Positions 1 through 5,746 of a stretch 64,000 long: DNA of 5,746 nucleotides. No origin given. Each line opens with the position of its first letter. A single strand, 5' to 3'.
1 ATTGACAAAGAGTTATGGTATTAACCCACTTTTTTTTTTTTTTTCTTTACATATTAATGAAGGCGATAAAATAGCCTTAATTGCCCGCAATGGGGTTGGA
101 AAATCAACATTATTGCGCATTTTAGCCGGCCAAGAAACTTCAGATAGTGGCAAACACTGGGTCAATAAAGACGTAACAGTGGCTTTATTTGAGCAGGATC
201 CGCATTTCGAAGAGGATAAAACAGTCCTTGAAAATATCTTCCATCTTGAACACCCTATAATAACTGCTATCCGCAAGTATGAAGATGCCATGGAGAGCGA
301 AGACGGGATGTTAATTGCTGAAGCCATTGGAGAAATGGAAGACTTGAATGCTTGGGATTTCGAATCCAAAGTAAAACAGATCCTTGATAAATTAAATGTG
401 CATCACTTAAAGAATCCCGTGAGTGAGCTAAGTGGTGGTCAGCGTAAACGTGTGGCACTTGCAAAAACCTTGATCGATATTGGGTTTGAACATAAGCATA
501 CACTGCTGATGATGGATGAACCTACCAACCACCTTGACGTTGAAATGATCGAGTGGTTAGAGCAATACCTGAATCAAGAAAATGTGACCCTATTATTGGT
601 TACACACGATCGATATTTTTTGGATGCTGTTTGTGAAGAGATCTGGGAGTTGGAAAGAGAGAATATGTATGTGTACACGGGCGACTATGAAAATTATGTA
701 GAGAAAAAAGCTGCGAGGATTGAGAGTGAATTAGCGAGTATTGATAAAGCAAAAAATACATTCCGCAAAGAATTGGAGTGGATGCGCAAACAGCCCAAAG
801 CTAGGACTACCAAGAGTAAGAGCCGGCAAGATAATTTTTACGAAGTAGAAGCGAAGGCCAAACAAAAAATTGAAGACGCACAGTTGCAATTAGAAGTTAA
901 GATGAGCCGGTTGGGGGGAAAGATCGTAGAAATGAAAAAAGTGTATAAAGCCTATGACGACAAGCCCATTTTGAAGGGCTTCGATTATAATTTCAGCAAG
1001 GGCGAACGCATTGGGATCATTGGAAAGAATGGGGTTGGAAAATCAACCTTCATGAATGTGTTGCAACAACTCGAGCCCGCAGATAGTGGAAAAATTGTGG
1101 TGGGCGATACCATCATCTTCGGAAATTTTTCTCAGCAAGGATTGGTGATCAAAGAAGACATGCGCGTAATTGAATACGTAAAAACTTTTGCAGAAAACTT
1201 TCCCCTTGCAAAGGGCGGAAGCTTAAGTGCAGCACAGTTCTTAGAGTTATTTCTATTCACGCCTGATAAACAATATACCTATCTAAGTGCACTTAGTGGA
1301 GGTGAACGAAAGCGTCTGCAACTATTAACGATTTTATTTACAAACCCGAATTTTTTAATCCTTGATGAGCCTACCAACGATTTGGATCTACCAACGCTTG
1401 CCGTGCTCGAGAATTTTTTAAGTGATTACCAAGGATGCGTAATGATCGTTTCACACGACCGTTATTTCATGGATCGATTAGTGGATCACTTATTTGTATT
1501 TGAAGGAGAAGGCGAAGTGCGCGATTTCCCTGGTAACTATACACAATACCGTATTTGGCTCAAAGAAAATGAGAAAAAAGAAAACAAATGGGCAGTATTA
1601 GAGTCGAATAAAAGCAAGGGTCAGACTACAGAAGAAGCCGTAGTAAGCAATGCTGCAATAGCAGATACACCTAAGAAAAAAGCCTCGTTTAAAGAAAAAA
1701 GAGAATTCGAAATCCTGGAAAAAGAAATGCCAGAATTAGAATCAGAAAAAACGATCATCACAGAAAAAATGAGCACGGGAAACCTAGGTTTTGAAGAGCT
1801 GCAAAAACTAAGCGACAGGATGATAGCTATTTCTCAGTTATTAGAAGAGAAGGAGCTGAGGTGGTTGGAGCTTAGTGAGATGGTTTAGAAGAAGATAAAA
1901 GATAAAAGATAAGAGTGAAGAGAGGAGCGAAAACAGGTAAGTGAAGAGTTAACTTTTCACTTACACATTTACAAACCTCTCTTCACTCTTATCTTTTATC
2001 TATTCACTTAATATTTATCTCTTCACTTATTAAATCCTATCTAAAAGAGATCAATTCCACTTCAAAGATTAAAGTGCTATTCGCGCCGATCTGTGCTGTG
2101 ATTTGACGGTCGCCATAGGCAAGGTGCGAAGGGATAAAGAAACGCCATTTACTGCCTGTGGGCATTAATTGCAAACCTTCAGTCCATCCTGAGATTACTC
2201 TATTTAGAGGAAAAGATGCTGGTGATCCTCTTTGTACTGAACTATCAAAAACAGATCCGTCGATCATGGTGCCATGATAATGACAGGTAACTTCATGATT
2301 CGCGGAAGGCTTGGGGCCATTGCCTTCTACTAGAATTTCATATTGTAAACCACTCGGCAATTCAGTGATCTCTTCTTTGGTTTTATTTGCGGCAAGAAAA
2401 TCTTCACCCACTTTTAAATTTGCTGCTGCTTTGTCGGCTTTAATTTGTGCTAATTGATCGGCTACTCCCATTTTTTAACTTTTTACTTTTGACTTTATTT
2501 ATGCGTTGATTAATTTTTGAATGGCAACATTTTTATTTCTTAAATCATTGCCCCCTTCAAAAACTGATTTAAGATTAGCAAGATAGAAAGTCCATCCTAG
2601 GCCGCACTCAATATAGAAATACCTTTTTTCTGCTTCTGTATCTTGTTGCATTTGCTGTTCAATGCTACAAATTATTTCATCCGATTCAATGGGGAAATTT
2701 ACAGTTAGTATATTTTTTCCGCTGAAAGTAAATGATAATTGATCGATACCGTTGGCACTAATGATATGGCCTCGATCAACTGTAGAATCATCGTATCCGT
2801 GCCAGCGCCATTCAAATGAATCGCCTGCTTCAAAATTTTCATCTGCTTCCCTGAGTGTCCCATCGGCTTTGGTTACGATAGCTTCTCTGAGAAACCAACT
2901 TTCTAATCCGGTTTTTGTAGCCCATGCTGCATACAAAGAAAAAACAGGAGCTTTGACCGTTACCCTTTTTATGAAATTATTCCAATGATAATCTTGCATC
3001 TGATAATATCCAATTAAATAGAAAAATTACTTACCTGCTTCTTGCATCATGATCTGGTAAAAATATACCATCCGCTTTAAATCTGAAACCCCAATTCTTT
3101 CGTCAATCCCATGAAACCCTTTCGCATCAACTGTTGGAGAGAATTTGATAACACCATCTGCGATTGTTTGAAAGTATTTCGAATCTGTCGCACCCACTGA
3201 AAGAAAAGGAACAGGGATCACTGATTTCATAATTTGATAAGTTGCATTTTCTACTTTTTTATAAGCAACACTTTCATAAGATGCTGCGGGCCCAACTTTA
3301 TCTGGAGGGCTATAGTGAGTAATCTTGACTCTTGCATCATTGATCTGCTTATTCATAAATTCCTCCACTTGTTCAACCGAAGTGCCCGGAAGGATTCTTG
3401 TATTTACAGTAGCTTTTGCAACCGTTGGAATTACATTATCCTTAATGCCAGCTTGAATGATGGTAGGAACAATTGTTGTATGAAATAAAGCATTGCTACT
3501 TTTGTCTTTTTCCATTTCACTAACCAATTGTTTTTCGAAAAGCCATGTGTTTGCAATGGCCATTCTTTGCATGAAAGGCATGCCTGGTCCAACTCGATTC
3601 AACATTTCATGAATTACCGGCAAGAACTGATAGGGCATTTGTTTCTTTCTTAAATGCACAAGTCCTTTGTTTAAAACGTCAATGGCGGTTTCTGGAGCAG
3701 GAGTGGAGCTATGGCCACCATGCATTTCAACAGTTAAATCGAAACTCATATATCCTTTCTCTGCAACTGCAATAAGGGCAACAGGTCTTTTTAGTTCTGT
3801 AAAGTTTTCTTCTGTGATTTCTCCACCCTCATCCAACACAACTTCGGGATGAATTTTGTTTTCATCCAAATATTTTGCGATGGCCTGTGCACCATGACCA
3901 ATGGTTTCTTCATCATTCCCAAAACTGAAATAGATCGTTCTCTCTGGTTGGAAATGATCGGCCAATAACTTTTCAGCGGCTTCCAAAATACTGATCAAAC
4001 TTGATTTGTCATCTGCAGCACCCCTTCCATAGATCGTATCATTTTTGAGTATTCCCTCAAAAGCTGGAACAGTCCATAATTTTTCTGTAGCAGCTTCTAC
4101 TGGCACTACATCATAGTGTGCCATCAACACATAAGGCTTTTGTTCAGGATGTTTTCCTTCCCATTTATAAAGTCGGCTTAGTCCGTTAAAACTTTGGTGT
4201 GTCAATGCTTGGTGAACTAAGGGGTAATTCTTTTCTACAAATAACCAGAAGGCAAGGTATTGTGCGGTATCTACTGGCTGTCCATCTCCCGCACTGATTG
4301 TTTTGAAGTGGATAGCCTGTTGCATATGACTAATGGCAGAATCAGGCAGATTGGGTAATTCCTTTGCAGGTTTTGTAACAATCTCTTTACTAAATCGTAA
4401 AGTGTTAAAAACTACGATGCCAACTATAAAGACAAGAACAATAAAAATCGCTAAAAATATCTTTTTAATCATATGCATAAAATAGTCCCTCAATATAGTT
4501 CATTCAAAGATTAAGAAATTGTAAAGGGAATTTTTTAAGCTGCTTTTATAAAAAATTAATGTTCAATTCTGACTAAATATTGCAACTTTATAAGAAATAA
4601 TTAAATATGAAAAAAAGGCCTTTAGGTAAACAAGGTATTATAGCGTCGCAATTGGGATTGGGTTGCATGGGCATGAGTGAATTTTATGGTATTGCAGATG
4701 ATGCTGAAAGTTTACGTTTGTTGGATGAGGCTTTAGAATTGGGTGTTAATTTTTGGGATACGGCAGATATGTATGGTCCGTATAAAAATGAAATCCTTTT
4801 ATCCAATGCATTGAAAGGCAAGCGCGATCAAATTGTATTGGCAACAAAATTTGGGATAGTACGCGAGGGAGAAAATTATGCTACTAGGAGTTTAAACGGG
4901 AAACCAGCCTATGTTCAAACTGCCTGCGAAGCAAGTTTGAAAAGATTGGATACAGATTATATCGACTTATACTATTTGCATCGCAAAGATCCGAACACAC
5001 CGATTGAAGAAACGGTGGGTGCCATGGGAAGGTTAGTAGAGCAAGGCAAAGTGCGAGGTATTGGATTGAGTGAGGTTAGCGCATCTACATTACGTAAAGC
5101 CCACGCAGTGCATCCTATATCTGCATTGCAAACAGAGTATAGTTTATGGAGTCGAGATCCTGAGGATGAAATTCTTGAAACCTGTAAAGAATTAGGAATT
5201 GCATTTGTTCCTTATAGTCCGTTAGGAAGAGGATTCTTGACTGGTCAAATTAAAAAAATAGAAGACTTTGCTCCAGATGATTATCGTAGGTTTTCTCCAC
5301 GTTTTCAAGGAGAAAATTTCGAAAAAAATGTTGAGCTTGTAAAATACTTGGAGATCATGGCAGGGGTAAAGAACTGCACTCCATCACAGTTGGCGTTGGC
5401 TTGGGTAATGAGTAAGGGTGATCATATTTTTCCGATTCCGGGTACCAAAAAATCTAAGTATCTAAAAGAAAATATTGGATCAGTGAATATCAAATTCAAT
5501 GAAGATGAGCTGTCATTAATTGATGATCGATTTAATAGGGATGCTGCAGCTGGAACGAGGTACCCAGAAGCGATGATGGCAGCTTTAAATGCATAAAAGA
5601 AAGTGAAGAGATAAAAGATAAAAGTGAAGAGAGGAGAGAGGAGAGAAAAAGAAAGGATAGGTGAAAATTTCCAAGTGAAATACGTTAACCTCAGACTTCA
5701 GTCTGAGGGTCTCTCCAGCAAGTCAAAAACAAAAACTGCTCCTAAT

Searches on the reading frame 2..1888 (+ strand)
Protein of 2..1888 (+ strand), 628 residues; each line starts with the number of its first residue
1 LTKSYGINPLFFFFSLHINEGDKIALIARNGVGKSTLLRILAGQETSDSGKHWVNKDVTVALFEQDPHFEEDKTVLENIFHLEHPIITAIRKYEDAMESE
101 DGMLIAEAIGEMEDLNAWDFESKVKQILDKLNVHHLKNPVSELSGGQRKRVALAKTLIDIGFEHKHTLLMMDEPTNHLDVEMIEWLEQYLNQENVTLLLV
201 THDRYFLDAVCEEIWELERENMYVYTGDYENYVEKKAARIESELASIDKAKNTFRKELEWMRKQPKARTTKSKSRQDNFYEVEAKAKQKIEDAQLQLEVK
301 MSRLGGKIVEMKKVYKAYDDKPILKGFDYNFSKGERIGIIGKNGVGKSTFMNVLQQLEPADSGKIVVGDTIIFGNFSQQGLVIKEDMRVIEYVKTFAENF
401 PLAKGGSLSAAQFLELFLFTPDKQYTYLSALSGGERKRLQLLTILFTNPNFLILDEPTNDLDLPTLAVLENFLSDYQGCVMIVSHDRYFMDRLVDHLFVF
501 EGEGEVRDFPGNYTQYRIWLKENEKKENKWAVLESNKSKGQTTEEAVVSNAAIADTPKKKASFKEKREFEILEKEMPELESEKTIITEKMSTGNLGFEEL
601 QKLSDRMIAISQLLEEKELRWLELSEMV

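Call 38: search_protein_families(library=pfam, proteins=[window:2-1888:+], max_evalue=0.00001)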
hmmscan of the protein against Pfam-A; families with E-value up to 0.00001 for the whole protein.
window:2-1888:+ (628 aa): 8 families
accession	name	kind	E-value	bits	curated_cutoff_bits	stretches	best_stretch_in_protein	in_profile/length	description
PF00005.33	ABC_tran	-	8.6e-46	156.4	25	2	324-459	1-137/137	ABC transporter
PF13304.12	AAA_21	-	1.6e-15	58.4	27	0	338-383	3-60/304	AAA domain, putative AbiEii toxin, Type IV TA system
PF16326.10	ABC_tran_CTD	-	1.5e-14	54.4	32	1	560-626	1-69/69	ABC transporter C-terminal domain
PF12848.13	ABC_tran_Xtn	-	1.7e-10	41.3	25.9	1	215-295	1-83/85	ABC transporter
PF02463.25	SMC_N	-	3.4e-10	40.1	40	0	124-210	120-205/220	RecF/RecN/SMC N terminal domain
PF01926.29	MMR_HSR1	-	1.1e-06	29.1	21.9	0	336-356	1-21/113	50S ribosome-binding GTPase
PF13401.12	AAA_22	-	2.9e-06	28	27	0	24-201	8-122/130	AAA domain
PF13555.12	AAA_29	-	9e-06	25.8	27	0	330-355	18-43/61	P-loop containing region of AAA domain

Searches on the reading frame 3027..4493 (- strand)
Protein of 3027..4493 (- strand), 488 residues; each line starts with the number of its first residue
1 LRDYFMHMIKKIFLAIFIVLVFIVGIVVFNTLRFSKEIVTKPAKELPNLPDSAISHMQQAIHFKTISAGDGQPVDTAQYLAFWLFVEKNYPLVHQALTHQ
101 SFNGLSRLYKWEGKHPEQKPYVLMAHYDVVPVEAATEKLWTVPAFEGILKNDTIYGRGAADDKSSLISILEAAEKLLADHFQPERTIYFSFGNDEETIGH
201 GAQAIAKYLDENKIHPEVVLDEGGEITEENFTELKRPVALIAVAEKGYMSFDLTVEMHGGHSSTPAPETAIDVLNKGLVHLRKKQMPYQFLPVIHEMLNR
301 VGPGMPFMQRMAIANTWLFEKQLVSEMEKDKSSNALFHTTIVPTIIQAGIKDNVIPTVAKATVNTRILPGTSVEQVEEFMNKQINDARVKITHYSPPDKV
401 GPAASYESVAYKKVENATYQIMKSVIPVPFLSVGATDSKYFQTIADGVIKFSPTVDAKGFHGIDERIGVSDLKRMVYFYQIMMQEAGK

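Call 38: search_protein_families(library=pfam, proteins=[window:3027-4493:-], max_evalue=0.00001)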
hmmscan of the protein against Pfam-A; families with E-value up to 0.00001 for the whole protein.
window:3027-4493:- (488 aa): 3 families
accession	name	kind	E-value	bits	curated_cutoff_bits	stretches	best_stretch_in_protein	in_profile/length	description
PF01546.33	Peptidase_M20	-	7.1e-27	95.1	24.6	1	123-483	2-204/206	Peptidase family M20/M25/M40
PF07687.19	M20_dimer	-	6.1e-14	52.3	21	1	243-387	1-102/107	Peptidase dimerisation domain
PF04389.22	Peptidase_M28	-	3.8e-12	46.8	21.3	1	110-218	5-90/193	Peptidase family M28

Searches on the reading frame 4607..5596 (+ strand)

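Call 38: search_protein_families(library=pfam, proteins=[window:4607-5596:+], max_evalue=0.00001)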
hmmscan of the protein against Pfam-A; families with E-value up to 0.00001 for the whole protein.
window:4607-5596:+ (329 aa): 1 family
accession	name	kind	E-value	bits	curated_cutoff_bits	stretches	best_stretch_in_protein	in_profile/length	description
PF00248.27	Aldo_ket_red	-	1.7e-79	267.4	24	1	16-306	2-287/291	Aldo/keto reductase family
